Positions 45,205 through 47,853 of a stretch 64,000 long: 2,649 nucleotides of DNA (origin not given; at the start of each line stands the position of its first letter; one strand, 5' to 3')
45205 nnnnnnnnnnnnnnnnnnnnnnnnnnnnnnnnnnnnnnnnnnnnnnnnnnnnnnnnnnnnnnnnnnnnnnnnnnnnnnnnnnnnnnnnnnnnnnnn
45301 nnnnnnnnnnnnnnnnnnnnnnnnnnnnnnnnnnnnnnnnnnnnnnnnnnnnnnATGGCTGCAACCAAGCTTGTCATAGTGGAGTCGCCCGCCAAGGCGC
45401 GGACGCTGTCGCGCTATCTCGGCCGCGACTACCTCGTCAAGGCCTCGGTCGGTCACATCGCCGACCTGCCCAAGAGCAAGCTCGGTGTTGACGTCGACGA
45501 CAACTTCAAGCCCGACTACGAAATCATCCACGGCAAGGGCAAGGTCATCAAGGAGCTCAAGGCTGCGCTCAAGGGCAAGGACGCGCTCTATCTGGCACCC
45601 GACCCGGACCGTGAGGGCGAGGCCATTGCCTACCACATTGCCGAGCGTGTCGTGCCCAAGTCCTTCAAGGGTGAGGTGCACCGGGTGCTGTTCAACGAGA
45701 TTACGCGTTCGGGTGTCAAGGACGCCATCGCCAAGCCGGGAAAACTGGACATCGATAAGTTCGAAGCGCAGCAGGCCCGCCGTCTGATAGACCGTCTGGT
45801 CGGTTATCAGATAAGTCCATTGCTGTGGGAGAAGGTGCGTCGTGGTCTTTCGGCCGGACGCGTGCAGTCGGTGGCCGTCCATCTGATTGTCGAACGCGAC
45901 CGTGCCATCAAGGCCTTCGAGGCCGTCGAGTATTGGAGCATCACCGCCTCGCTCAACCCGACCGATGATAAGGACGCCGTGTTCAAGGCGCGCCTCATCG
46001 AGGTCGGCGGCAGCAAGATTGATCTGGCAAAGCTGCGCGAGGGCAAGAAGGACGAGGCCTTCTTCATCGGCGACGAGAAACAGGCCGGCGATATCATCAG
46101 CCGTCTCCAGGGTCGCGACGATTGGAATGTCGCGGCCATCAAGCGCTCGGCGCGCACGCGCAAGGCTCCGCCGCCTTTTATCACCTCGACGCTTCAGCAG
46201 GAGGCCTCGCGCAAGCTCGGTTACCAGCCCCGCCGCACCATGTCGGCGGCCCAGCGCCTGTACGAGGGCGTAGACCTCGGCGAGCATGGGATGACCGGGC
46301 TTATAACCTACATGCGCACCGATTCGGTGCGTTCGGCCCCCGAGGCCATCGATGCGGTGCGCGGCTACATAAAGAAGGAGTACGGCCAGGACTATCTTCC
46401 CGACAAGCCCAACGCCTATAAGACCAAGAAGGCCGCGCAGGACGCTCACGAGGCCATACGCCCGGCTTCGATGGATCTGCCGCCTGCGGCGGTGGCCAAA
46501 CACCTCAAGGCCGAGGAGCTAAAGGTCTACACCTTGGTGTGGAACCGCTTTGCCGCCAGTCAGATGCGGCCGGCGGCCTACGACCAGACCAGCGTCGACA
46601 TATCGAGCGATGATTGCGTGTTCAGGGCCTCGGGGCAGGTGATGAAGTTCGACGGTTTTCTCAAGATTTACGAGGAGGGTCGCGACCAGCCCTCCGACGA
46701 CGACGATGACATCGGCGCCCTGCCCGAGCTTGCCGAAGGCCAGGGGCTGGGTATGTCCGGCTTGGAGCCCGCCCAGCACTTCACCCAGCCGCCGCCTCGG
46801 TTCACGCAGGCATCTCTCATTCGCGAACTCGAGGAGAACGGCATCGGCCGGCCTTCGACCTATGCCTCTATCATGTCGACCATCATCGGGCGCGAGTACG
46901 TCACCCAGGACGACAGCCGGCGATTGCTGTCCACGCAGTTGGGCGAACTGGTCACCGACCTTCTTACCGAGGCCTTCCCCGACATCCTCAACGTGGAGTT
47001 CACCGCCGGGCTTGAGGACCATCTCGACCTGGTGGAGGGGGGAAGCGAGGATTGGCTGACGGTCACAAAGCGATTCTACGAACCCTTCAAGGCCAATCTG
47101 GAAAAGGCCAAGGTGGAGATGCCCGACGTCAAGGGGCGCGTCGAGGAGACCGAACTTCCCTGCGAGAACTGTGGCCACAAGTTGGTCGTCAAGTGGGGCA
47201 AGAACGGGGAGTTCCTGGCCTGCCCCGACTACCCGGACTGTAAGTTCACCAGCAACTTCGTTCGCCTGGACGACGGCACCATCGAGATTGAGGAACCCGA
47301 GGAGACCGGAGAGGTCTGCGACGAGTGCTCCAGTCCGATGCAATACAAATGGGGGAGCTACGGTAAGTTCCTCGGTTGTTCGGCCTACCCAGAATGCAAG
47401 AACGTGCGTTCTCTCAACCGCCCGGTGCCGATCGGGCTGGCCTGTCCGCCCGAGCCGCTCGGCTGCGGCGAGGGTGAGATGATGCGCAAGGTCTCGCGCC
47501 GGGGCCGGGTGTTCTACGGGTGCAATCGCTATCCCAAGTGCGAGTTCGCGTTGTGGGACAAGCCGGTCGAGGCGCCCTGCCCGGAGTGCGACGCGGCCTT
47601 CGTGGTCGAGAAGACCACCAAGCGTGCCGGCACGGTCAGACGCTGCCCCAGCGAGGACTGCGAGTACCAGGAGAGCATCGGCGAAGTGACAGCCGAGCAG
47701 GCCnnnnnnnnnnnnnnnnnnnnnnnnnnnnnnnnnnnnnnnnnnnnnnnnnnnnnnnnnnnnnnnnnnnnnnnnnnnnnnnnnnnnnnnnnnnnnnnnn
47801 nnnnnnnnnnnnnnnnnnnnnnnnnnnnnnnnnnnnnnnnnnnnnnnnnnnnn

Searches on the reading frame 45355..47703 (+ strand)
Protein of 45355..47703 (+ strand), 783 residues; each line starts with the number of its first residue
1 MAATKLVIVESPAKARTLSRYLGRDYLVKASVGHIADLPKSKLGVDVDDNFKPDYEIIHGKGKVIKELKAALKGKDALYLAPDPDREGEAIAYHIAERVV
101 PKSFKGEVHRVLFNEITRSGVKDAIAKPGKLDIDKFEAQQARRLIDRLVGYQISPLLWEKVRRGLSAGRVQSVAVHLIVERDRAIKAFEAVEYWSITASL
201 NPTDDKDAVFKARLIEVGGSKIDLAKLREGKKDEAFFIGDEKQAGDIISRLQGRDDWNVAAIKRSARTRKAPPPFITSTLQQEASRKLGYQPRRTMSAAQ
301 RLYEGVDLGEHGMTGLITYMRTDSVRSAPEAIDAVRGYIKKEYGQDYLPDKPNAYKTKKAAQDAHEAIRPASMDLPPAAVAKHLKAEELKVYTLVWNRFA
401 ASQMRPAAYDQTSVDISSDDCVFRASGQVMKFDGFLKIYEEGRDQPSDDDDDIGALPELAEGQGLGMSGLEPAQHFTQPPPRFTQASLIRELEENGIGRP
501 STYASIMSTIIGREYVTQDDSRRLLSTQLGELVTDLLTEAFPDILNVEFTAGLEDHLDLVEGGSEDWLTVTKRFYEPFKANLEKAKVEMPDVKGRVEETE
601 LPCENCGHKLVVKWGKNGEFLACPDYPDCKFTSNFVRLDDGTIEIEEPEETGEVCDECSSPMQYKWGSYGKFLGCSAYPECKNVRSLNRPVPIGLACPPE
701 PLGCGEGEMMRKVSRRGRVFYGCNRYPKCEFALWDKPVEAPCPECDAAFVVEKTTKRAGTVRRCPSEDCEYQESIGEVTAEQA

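Call 10: search_protein_families(library=pfam, proteins=[window:45355-47703:+], max_evalue=1)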
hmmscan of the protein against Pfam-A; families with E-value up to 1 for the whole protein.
window:45355-47703:+ (783 aa): 7 families
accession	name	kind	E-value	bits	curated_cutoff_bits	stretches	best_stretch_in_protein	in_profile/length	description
PF01131.25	Topoisom_bac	-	7.3e-119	397.8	35.1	1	131-571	2-410/411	DNA topoisomerase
PF01396.24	Zn_ribbon_Top1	-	2.2e-35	120.6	32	3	653-689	2-38/39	Topoisomerase DNA binding C4 zinc finger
PF01751.28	Toprim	-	1.4e-18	67.2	23.1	1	5-115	1-95/96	Toprim domain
PF13662.12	Toprim_4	-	0.16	12.7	25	1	66-100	40-75/85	Toprim domain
PF22289.1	DmmA-like_C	-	0.23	11.9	27.4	0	595-613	13-31/44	Dimethylamine monooxygenase subunit DmmA-like, C-terminal domain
PF24458.1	DUF7573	-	0.4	11.1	30.2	0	598-625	9-35/39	Domain of unknown function (DUF7573)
PF13717.11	Zn_ribbon_4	-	0.86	10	30.3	0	742-765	5-29/36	zinc-ribbon domain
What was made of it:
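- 45355..47706 (+): Intact topA (783 aa), the conserved downstream partner of dprA. Pfam Toprim, Topoisom_bac and Zn_ribbon_Top1 (call 10).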

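Call 14: find_related_loci(query=window:45355-47703:+, collection=genome_contigs, flank=10000)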
Query window:45355-47703:+ (783 aa) in genome_contigs; peptide patterns used: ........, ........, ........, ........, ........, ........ (x = any residue, [..] = any of these).
260 stretches matched a pattern; 231 encode a relative of the query (tblastn E <= 1e-3); the best 80 are kept; 80 distinct loci.
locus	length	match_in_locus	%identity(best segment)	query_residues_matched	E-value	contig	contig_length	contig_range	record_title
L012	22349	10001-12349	89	1-783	0e+0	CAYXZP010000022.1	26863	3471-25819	MAG TPA_asm: uncultured Myxococcales bacterium isolate SRP092902_co1_85 genome assembly, contig: NODE_2298_length_26863_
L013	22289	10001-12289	61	3-781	0e+0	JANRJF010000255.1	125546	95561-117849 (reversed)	MAG: Deltaproteobacteria bacterium isolate bins.329 k141_1640250, whole genome shotgun sequence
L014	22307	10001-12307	60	3-780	0e+0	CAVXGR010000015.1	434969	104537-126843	MAG: uncultured delta proteobacterium isolate MFD02416.bin.1.411 genome assembly, contig: contig_49196, whole genome sho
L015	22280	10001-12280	60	3-777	0e+0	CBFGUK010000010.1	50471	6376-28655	MAG TPA_asm: uncultured bacterium isolate SRR17295757_concoct_170 genome assembly, contig: ERZ23398518.547, whole genome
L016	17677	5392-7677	61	3-774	0e+0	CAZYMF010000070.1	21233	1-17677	MAG TPA_asm: uncultured Candidatus Binatia bacterium isolate SRP214966_co3_99 genome assembly, contig: NODE_3262_length_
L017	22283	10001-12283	60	3-780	0e+0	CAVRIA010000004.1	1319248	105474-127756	MAG: uncultured bacterium isolate MFD05684.bin.1.163 genome assembly, contig: contig_14863, whole genome shotgun sequenc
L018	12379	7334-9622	60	3-777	0e+0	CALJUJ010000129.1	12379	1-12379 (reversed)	MAG TPA_asm: uncultured bacterium isolate SRR7515933_bin.87_CONCOCT_v1.1_MAG genome assembly, contig: ERZ869942.2849, wh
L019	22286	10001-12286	60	3-781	0e+0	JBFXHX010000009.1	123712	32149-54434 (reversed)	MAG: Candidatus Binatia bacterium isolate CA_2019_TPIn_197 NODE_527_length_123712_cov_10.043072_TPIn, whole genome shotg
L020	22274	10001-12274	59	3-775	0e+0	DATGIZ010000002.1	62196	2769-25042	MAG TPA_asm: Candidatus Binatia bacterium isolate SMAG_U9820 k141_932993, whole genome shotgun sequence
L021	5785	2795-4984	60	3-747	0e+0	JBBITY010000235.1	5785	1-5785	MAG: Desulfurellales bacterium isolate PLS170224_bin_407 NODE_5131_length_5785_cov_3.708551, whole genome shotgun sequen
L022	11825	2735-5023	56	3-772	0e+0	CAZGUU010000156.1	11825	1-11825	MAG TPA_asm: uncultured Enterobacteriaceae bacterium isolate binchicken_co16_326 genome assembly, contig: NODE_9078_leng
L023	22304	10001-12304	56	3-781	0e+0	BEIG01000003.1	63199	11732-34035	Bacterium HR30 DNA, contig: NODE_195_3, isolate: HRbin30, whole genome shotgun sequence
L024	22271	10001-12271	54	2-771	0e+0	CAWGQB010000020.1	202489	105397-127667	MAG: uncultured proteobacterium isolate MFD04463.bin.2.159 genome assembly, contig: contig_60102, whole genome shotgun s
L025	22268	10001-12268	54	3-771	0e+0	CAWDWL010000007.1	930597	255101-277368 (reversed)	MAG: uncultured proteobacterium isolate MFD05705.bin.1.215 genome assembly, contig: contig_20992, whole genome shotgun s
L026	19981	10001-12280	53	3-778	0e+0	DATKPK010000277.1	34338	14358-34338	MAG TPA_asm: Candidatus Binataceae bacterium isolate SMAG_U14789 k141_319006, whole genome shotgun sequence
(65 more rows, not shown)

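Call 20: search_protein_families(library=pfam, proteins=[L012:57-1574:-, L012:1658-3370:-, L012:3690-4505:-, L012:4505-5047:-, L012:4917-6158:-, L012:6041-6715:-, L012:6718-7644:-, L012:6676-7635:+, L012:8294-8773:+, L012:8840-9964:+], max_evalue=0.01)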
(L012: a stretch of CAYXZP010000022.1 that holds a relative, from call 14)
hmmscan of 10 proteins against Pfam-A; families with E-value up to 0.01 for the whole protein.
L012:57-1574:- (506 aa): 15 families
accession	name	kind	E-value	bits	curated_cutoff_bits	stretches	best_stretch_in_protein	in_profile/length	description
PF01078.27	Mg_chelatase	-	7.8e-85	283.9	20.3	1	207-411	2-206/207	Magnesium chelatase, subunit ChlI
PF13541.12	ChlI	-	2.9e-33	114.8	27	1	32-155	1-121/121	Subunit ChlI of Mg-chelatase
PF13335.12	Mg_chelatase_C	-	1.3e-16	61.3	26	1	418-502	1-94/94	Magnesium chelatase, subunit ChlI C-terminal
PF07728.20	AAA_5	-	3e-12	47.2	22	1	229-365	1-125/139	AAA domain (dynein-related subfamily)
PF00493.29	MCM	-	1.3e-09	38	23.3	1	304-368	114-178/224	MCM P-loop domain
PF00158.32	Sigma54_activat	-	2.5e-09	37.5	20.2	1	298-362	80-142/168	Sigma-54 interaction domain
PF05362.19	Lon_C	-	1.9e-05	24.7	21.1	1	79-159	98-176/205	Lon protease (S16) C-terminal proteolytic domain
PF20030.5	bpMoxR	-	2.6e-05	23.8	27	0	220-250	24-54/205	MoxR domain in the MoxR-vWA-beta-propeller ternary systems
PF07726.17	AAA_3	-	6.2e-05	23.3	27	0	313-364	64-113/131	ATPase family associated with various cellular activities (AAA)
PF13401.12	AAA_22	-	0.00026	21.7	27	0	227-252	5-30/130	AAA domain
PF05496.18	RuvB_N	-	0.00075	19.7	27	0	208-245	7-51/159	Holliday junction DNA helicase RuvB P-loop domain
PF00004.35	AAA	-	0.0016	19.4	21.2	0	230-327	1-73/131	ATPase family associated with various cellular activities (AAA)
PF05729.18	NACHT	-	0.0017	18.7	26.7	0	230-248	3-21/167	NACHT domain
PF07724.20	AAA_2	-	0.0052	17.3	27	0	230-344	6-108/166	AAA domain (Cdc48 subfamily)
PF13191.12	AAA_16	-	0.0058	17.6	32.6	1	217-249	13-46/167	AAA ATPase domain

L012:1658-3370:- (571 aa): 1 family
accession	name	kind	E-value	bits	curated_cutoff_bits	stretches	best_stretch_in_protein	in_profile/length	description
PF04909.20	Amidohydro_2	-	6.4e-32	111.9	26.4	1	262-522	42-278/289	Amidohydrolase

L012:3690-4505:- (272 aa): 4 families
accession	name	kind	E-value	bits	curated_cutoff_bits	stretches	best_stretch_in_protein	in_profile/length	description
PF13561.12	adh_short_C2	-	3.3e-66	223.7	27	1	33-269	1-235/236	Enoyl-(Acyl carrier protein) reductase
PF00106.31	adh_short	-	5.3e-52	176.6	26.6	1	27-217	1-189/195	short chain dehydrogenase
PF08659.16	KR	-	1.1e-09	38.8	22.6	1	30-190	4-162/180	KR domain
PF01370.27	Epimerase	-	5.4e-05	23.2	20.9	1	30-198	2-163/240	NAD dependent epimerase/dehydratase family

L012:4505-5047:- (181 aa): 0 families

L012:4917-6158:- (414 aa): 1 family
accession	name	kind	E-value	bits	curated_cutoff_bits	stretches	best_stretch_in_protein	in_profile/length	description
PF04909.20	Amidohydro_2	-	1.8e-42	146.5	26.4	1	43-407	1-289/289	Amidohydrolase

L012:6041-6715:- (225 aa): 3 families
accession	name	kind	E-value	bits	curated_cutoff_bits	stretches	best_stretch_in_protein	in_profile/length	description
PF00440.29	TetR_N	-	7.3e-10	38.9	24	1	32-78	1-47/47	Bacterial regulatory proteins, tetR family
PF17938.6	TetR_C_29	-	0.00091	19.8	26.2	1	105-188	5-89/119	Tetracyclin repressor-like, C-terminal domain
PF17932.6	TetR_C_24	-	0.0019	18.9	26.4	1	100-183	3-84/114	Tetracyclin repressor-like, C-terminal domain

L012:6718-7644:- (309 aa): 0 families

L012:6676-7635:+ (320 aa): 0 families

L012:8294-8773:+ (160 aa): 1 family
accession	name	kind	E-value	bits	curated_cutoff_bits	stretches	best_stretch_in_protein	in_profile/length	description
PF25296.1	Decapeptide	-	0.0079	16.5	45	0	59-72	4-17/74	Decapeptide repeat region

L012:8840-9964:+ (375 aa): 3 families
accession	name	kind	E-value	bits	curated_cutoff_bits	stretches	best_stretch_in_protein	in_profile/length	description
PF02481.21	DNA_processg_A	-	8.6e-64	215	29.6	1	75-279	2-210/212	DNA recombination-mediator protein A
PF17782.7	DprA_WH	-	2.6e-11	43.8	22.9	1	312-361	12-61/61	DprA winged helix domain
PF18306.6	LDcluster4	-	0.0055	16.8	26.3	0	118-168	4-55/151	SLOG cluster4 family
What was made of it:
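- On ComM / YifB Mg-chelatase-like AAA+ ATPase (TIGR00368): Present in L012 (call 20). L012 has it at E 7.8e-85 (call 20).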

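Call 54: search_protein_families(library=ncbifam, proteins=[L012:57-1574:-, L012:8840-9964:+, L013:7300-8850:-, L013:8743-9987:+], max_evalue=0.001)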
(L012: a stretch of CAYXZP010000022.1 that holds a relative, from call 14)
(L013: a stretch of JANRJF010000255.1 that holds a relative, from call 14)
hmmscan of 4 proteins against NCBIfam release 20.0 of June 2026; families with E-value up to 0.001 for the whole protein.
L012:57-1574:- (506 aa): 18 families
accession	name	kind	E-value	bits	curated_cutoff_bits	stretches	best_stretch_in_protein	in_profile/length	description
TIGR00368.1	TIGR00368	hypoth_equivalog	5.4e-136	454.1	362.4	1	18-502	2-499/499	YifB family Mg chelatase-like AAA ATPase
NF007365.0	PRK09862.1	equivalog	3.5e-100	336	530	1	14-503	3-493/506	YifB family Mg chelatase-like AAA ATPase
TIGR02902.1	spore_lonB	equivalog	2e-19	69.6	723.3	2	89-179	440-529/531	ATP-dependent protease LonB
TIGR00764.1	lon_rel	equivalog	8.3e-15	54.4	516.6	1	202-255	12-65/608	ATP-dependent protease LonB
TIGR02903.1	spore_lon_C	equivalog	1.4e-13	50.2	678.8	1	90-179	525-613/615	Lon family ATP-dependent protease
TIGR02442.1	Cob-chelat-sub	hypoth_equivalog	1e-11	44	779.45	1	295-499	111-302/641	putative cobaltochelatase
NF038308.1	RNA_repair_RtcR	equivalog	9e-11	41.3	650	1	298-362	265-327/530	RNA repair transcriptional activator RtcR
TIGR00416.1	sms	equivalog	1.9e-07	30.2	403.05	1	91-176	371-453/454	DNA repair protein RadA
TIGR00763.1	lon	equivalog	2.7e-06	26.2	608.05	1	87-179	698-793/795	endopeptidase La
TIGR02031.1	BchD-ChlD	equivalog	1.2e-05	24.2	499.55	1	297-375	77-156/608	magnesium chelatase ATPase subunit D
TIGR02030.1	BchI-ChlI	equivalog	5.6e-05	22.5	466.95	0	302-363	122-183/337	magnesium chelatase ATPase subunit I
NF003451.0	PRK05022.1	equivalog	0.00017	20.5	476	0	297-341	270-314/512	nitric oxide reductase transcriptional regulator NorR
NF010054.0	PRK13531.1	equivalog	0.00023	20.4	681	0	222-247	34-59/498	ATPase RavA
NF000868.0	PRK00080.1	equivalog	0.00026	20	282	0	206-245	23-69/330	Holliday junction branch migration DNA helicase RuvB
TIGR02974.1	phageshock_pspF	equivalog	0.0006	19.1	443.55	0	293-362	75-142/336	phage shock protein operon transcriptional activator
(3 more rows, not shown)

L012:8840-9964:+ (375 aa): 2 families
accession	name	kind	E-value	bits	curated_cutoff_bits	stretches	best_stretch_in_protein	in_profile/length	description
TIGR00732.1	dprA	equivalog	8.8e-62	208.2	191.15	1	77-289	6-220/220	DNA-processing protein DprA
NF008007.0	PRK10736.1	equivalog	1.1e-53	182.8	495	1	86-291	78-285/374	DNA-protecting protein DprA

L013:7300-8850:- (517 aa): 15 families
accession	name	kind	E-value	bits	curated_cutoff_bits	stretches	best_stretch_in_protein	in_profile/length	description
TIGR00368.1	TIGR00368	hypoth_equivalog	6.4e-183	608.9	362.4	1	11-507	1-499/499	YifB family Mg chelatase-like AAA ATPase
NF007365.0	PRK09862.1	equivalog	3.5e-132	441.6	530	1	8-513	3-498/506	YifB family Mg chelatase-like AAA ATPase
TIGR02902.1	spore_lonB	equivalog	1.4e-13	50.3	723.3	1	193-334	57-205/531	ATP-dependent protease LonB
TIGR00764.1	lon_rel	equivalog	4.9e-11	41.9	516.6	1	203-251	20-68/608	ATP-dependent protease LonB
TIGR02903.1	spore_lon_C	equivalog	1.2e-08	34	678.8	0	111-171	551-612/615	Lon family ATP-dependent protease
NF038308.1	RNA_repair_RtcR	equivalog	7.3e-08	31.7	650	1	290-355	264-327/530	RNA repair transcriptional activator RtcR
TIGR02329.1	propionate_PrpR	equivalog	2.6e-07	29.7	499.2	1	121-354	146-355/526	propionate catabolism operon regulatory protein PrpR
TIGR02031.1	BchD-ChlD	equivalog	5.3e-06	25.4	499.55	1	222-356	18-143/608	magnesium chelatase ATPase subunit D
NF011953.0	PRK15424.1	equivalog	7.8e-06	24.8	703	1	122-354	157-370/538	propionate catabolism operon regulatory protein PrpR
NF000868.0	PRK00080.1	equivalog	2.8e-05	23.2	282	0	203-242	27-73/330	Holliday junction branch migration DNA helicase RuvB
TIGR02442.1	Cob-chelat-sub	hypoth_equivalog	3.6e-05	22.4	779.45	1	296-356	119-179/641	putative cobaltochelatase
TIGR00635.1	ruvB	equivalog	0.00011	21.4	299.05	0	204-242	7-52/305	Holliday junction branch migration DNA helicase RuvB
TIGR02974.1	phageshock_pspF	equivalog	0.00013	21.4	443.55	0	285-355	74-142/336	phage shock protein operon transcriptional activator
NF003745.1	PRK05342.1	equivalog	0.00017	20.6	359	1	221-244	110-133/418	ATP-dependent Clp protease ATP-binding subunit ClpX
TIGR03922.1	T7SS_EccA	equivalog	0.00041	19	466.65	1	210-249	303-341/557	type VII secretion AAA-ATPase EccA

L013:8743-9987:+ (415 aa): 2 families
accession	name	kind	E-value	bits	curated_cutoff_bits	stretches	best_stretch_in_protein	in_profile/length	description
NF008007.0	PRK10736.1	equivalog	3.3e-82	276.6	495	1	59-402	7-356/374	DNA-protecting protein DprA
TIGR00732.1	dprA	equivalog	6.8e-77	257.6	191.15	1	123-336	4-219/220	DNA-processing protein DprA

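Call 63: find_homologous_proteins(query=L012:57-1574:-, max_evalue=1e-30)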
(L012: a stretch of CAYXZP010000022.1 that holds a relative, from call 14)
Query L012:57-1574:- (506 aa): 7999 proteins with E <= 1e-30 among 8000 candidates; the best 120 are listed.
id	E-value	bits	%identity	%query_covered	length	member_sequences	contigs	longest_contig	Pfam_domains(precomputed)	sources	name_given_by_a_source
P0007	1.0e-159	551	56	97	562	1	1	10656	PF00158.33,PF13335.13,PF00493.30,PF07728.21,PF01078.28,PF13541.13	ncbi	-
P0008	1.8e-158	547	58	97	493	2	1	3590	PF00158.33,PF13335.13,PF05362.20,PF00493.30,PF07728.21,PF01078.28,PF13541.13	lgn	-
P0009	5.5e-158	545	57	97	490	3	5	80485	PF00158.33,PF13335.13,PF00493.30,PF07728.21,PF01078.28,PF13541.13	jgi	jgi:magnesium chelatase family protein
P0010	8.8e-157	541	57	97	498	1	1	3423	PF13335.13,PF00493.30,PF07728.21,PF01078.28,PF13541.13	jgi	jgi:magnesium chelatase family protein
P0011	1.4e-155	537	57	97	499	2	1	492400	PF00158.33,PF13335.13,PF00493.30,PF05496.19,PF07728.21,PF01078.28,PF13541.13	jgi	-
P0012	2.3e-155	536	57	97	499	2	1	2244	PF00158.33,PF13335.13,PF00493.30,PF07728.21,PF01078.28,PF13541.13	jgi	jgi:magnesium chelatase family protein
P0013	1.4e-154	534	57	97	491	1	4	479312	PF00158.33,PF13335.13,PF00493.30,PF05496.19,PF07728.21,PF01078.28,PF13541.13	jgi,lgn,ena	jgi:magnesium chelatase family protein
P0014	4.3e-154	532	58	97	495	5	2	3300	PF20030.6,PF00158.33,PF13335.13,PF00493.30,PF07728.21,PF01078.28,PF13541.13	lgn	-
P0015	1.6e-153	530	57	97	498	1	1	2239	PF00158.33,PF13335.13,PF00493.30,PF05496.19,PF07728.21,PF01078.28,PF13541.13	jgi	jgi:magnesium chelatase family protein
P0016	8.6e-153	528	57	97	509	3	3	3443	PF00158.33,PF13335.13,PF00493.30,PF13401.13,PF07728.21,PF01078.28,PF13541.13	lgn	-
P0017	2.8e-152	526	56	97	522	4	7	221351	PF00158.33,PF13335.13,PF05362.20,PF00493.30,PF07728.21,PF01078.28,PF13541.13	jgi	jgi:magnesium chelatase family protein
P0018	5.8e-152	525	56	97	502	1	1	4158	PF00158.33,PF13335.13,PF00493.30,PF07728.21,PF01078.28,PF13541.13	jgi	jgi:magnesium chelatase family protein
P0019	1.4e-151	524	55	97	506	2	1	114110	PF00158.33,PF13335.13,PF00493.30,PF07728.21,PF01078.28,PF13541.13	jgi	-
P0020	7.9e-151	521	55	97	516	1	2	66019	PF00158.33,PF13335.13,PF00493.30,PF07728.21,PF01078.28,PF13541.13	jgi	-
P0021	1.2e-150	521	56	94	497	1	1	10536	PF00158.33,PF13335.13,PF00493.30,PF07728.21,PF01078.28,PF13541.13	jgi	jgi:magnesium chelatase family protein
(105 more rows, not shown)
